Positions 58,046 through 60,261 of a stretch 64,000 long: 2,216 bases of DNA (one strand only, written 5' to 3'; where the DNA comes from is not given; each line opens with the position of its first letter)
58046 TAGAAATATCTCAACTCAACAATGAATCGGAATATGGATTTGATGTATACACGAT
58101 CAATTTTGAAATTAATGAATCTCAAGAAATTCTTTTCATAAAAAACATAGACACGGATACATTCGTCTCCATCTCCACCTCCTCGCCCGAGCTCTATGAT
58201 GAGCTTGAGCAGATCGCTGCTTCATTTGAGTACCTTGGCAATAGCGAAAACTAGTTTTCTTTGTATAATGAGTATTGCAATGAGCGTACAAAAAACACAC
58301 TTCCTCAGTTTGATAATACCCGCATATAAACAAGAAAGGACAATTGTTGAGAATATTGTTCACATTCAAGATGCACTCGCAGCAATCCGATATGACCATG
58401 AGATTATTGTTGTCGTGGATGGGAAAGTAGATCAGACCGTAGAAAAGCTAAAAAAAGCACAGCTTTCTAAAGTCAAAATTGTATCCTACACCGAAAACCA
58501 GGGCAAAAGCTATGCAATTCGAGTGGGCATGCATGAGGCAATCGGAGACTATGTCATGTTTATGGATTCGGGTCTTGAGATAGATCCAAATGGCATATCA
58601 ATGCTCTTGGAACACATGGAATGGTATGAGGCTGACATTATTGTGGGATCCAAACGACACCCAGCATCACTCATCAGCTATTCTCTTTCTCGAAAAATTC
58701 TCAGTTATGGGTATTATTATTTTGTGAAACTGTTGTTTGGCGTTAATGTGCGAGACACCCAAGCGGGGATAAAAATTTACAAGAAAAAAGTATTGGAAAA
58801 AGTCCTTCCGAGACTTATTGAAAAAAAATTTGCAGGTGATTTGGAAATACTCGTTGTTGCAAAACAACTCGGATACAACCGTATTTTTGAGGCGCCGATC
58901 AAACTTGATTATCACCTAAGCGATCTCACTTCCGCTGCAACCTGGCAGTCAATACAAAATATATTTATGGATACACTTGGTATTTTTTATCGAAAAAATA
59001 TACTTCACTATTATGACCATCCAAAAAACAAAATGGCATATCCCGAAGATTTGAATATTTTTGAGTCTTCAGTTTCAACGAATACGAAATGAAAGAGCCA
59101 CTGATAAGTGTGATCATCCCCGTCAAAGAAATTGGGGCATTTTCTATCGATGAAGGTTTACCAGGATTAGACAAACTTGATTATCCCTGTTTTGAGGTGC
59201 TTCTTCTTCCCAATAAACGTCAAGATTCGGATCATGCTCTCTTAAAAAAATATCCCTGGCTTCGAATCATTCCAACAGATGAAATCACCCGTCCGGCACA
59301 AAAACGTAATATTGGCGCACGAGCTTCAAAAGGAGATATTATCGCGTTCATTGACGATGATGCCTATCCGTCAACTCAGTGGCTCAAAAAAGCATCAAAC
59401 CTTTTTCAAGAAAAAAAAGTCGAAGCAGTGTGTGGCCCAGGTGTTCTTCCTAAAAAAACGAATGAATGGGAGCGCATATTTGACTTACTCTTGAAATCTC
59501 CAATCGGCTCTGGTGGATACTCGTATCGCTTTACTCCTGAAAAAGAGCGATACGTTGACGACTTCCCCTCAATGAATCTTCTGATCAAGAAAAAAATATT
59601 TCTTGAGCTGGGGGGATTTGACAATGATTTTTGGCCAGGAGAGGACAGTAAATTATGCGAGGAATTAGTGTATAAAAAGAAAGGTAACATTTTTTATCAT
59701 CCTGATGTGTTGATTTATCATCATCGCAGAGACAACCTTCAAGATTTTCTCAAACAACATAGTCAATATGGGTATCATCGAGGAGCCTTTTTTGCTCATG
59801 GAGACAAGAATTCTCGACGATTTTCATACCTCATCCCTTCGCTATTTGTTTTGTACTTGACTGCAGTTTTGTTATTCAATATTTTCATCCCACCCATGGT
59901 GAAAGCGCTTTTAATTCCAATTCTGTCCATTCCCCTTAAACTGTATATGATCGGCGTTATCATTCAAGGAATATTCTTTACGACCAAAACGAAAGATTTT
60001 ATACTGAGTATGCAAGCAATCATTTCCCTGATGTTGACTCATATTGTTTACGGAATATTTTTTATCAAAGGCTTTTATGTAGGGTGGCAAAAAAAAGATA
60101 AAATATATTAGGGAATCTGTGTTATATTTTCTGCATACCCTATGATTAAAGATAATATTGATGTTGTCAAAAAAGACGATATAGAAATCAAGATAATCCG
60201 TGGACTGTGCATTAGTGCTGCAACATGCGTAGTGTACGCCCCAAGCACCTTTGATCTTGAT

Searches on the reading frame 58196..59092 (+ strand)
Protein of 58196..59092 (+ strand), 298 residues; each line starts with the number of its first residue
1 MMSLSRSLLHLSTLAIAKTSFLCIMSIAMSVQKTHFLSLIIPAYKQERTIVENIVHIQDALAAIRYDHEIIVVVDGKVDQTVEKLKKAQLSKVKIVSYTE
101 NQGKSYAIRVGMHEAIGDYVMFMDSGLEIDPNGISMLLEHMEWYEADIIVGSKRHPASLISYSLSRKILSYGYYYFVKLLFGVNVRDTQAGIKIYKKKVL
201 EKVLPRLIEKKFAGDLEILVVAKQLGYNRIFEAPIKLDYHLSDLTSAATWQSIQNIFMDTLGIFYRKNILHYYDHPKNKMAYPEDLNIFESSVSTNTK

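Call 14: search_protein_families(library=pfam, proteins=[window:58196-59092:+], max_evalue=0.001)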
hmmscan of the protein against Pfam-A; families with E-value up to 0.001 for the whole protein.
window:58196-59092:+ (298 aa): 3 families
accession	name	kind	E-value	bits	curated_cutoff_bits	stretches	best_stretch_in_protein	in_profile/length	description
PF00535.33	Glycos_transf_2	-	1.7e-24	87.1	23.3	1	38-203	1-167/168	Glycosyl transferase family 2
PF13641.12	Glyco_tranf_2_3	-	9.8e-07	29.5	27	1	37-138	3-108/230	Glycosyltransferase like family 2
PF10111.15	Glyco_tranf_2_2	-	0.00014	21.9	27.3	1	38-125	1-90/276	Glycosyltransferase like family 2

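Call 37: search_solved_structures(query=window:58196-59092:+, max_evalue=0.001)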
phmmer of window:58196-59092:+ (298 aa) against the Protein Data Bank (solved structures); distinct sequences matched with E-value up to 0.001: 10.
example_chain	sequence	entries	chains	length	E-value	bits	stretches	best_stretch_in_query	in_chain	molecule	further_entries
5mlz_A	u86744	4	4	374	7.3e-14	55.3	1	37-235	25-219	Dolichol monophosphate mannose synthase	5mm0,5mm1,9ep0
5eke_A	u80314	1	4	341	1.5e-10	44.4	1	34-155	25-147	Uncharacterized glycosyltransferase sll0501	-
5ekp_C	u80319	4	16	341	1.5e-10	44.4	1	34-155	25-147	Uncharacterized glycosyltransferase sll0501 | Glycosyltransferase sll0501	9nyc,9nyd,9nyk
9nye_A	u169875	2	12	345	1.6e-10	44.4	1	33-155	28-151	Glycosyltransferase sll0501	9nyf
9hwj_A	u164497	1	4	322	3.6e-07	33.3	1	36-154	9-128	Undecaprenyl-phosphate 4-deoxy-4-formamido-L-arabinose transferase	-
6p61_A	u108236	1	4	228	1.6e-06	31.2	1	32-141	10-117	Glycosyltransferase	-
9bhc_C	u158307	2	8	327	1.6e-06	31.2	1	37-202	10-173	Undecaprenyl-phosphate 4-deoxy-4-formamido-L-arabinose transferase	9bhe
8vxh_A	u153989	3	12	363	1.9e-06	31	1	37-202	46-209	Undecaprenyl-phosphate 4-deoxy-4-formamido-L-arabinose transferase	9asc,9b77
3bcv_A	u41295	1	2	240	0.00049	23.1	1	37-154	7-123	Putative glycosyltransferase protein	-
5tze_C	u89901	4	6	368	0.00049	23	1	38-149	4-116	Glycosyl transferase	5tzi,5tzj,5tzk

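Call 71: search_protein_families(library=ncbifam, proteins=[window:58196-59092:+], max_evalue=0.01)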
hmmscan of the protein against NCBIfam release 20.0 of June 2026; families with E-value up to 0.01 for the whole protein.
window:58196-59092:+ (298 aa): 23 families
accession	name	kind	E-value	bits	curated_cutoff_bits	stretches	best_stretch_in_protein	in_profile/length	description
NF047588.1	GlcsyltransPgfSStrep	equivalog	2.7e-16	59.7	500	1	37-204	3-168/308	glycosyltransferase PgfS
TIGR03937.1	PgaC_IcaA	equivalog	4e-15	55.7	422.3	1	28-142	38-151/407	poly-beta-1,6-N-acetyl-D-glucosamine synthase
NF007986.1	PRK10714.1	equivalog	1e-11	44.4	529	1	32-204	3-173/316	undecaprenyl-phosphate 4-deoxy-4-formamido-L-arabinose transferase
NF007482.0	PRK10073.1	equivalog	3.9e-11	42.5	423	1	32-145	3-114/334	glycosyltransferase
NF047683.1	TeichurnBiosyTuaG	equivalog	5e-10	39.4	400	1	32-141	3-111/252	teichuronic acid biosynthesis protein TuaG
NF041875.1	EPS_EpsD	equivalog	5.2e-10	39.2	370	1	37-152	1-115/325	exopolysaccharide biosynthesis glycosyltransferase EpsD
NF010496.0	PRK13915.1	equivalog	2.9e-08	33.1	262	1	30-138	26-139/307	glucosyl-3-phosphoglycerate synthase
TIGR03111.1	glyc2_xrt_Gpos1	hypoth_equivalog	3.5e-08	32.7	363.95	1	31-142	45-157/439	TIGR03111 family XrtG-associated glycosyltransferase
TIGR04283.1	glyco_like_mftF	equivalog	6.3e-08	32.5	182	1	37-127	1-83/221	TIGR04283 family arsenosugar biosynthesis glycosyltransferase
TIGR03965.1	mycofact_glyco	equivalog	9.7e-08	31.3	280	1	29-141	68-179/467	mycofactocin biosynthesis glycosyltransferase MftF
NF058614.1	PPMAGASynPpgS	equivalog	2.1e-07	30.6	370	1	39-240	4-199/226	polyprenyl-phospho-N-acetylgalactosaminyl synthase PpgS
TIGR04182.1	glyco_TIGR04182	equivalog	9.1e-07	28.5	325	1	39-223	4-177/293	S-layer glycoprotein N-glycosyltransferase AglJ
NF041394.1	GtaseAglG_Halo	equivalog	1.8e-06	27.5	440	1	38-156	4-121/304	glucosyl-dolichyl phosphate glucuronosyltransferase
NF050050.1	ProtGlycPglI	equivalog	2.3e-06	27.2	500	1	36-142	3-109/306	GalNAc(5)-diNAcBac-PP-undecaprenol beta-1,3-glucosyltransferase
NF038302.1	EPS_HpsE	equivalog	2.6e-06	26.6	300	1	37-131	3-101/307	hormogonium polysaccharide biosynthesis glycosyltransferase HpsE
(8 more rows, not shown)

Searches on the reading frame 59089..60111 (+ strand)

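Call 14: search_protein_families(library=pfam, proteins=[window:59089-60111:+], max_evalue=0.001)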
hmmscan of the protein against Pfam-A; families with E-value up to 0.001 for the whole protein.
window:59089-60111:+ (340 aa): 4 families
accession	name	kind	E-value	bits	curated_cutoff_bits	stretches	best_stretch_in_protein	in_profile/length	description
PF00535.33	Glycos_transf_2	-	2.9e-12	47.3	23.3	1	7-125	1-122/168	Glycosyl transferase family 2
PF13632.12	Glyco_trans_2_3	-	8.4e-11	42.5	27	1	84-278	1-184/198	Glycosyl transferase family group 2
PF10111.15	Glyco_tranf_2_2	-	4.5e-09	36.6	27.3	1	67-220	67-225/276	Glycosyltransferase like family 2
PF13641.12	Glyco_tranf_2_3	-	9.2e-09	36.1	27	1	7-224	4-224/230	Glycosyltransferase like family 2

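Call 70: search_protein_families(library=pfam, proteins=[window:59089-60111:+], max_evalue=10)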
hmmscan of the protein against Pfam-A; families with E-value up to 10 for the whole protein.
window:59089-60111:+ (340 aa): 6 families
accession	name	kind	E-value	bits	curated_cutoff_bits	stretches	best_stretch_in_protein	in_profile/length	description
PF00535.33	Glycos_transf_2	-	2.9e-12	47.3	23.3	1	7-125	1-122/168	Glycosyl transferase family 2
PF13632.12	Glyco_trans_2_3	-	8.4e-11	42.5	27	1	84-278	1-184/198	Glycosyl transferase family group 2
PF10111.15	Glyco_tranf_2_2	-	4.5e-09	36.6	27.3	1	67-220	67-225/276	Glycosyltransferase like family 2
PF13641.12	Glyco_tranf_2_3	-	9.2e-09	36.1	27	1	7-224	4-224/230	Glycosyltransferase like family 2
PF02709.20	Glyco_transf_7C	-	0.099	12.7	23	1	163-197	23-59/78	N-terminal domain of galactosyltransferase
PF13896.12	Glyco_transf_49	-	0.11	12.2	27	1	72-110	121-160/329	Glycosyl-transferase for dystroglycan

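Call 71: search_protein_families(library=ncbifam, proteins=[window:59089-60111:+], max_evalue=0.01)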
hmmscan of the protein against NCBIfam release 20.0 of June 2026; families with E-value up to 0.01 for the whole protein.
window:59089-60111:+ (340 aa): 8 families
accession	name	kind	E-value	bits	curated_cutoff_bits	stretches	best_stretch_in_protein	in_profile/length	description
TIGR03965.1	mycofact_glyco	equivalog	2.2e-28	99.4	280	1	5-232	75-301/467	mycofactocin biosynthesis glycosyltransferase MftF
NF041875.1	EPS_EpsD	equivalog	1e-13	51.4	370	1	35-244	31-240/325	exopolysaccharide biosynthesis glycosyltransferase EpsD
TIGR04283.1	glyco_like_mftF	equivalog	1.2e-11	44.7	182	1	6-227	1-201/221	TIGR04283 family arsenosugar biosynthesis glycosyltransferase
NF041394.1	GtaseAglG_Halo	equivalog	2.5e-11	43.4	440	1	70-212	71-216/304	glucosyl-dolichyl phosphate glucuronosyltransferase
NF038302.1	EPS_HpsE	equivalog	3.1e-08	32.9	300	1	36-212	35-223/307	hormogonium polysaccharide biosynthesis glycosyltransferase HpsE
NF038299.1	EPS_HpsN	equivalog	6.2e-08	32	425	1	4-119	1-120/317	hormogonium polysaccharide biosynthesis glycosyltransferase HpsN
TIGR03937.1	PgaC_IcaA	equivalog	3e-05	23.1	422.3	1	3-124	44-169/407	poly-beta-1,6-N-acetyl-D-glucosamine synthase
NF047683.1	TeichurnBiosyTuaG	equivalog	0.0045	16.7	400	1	2-110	4-115/252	teichuronic acid biosynthesis protein TuaG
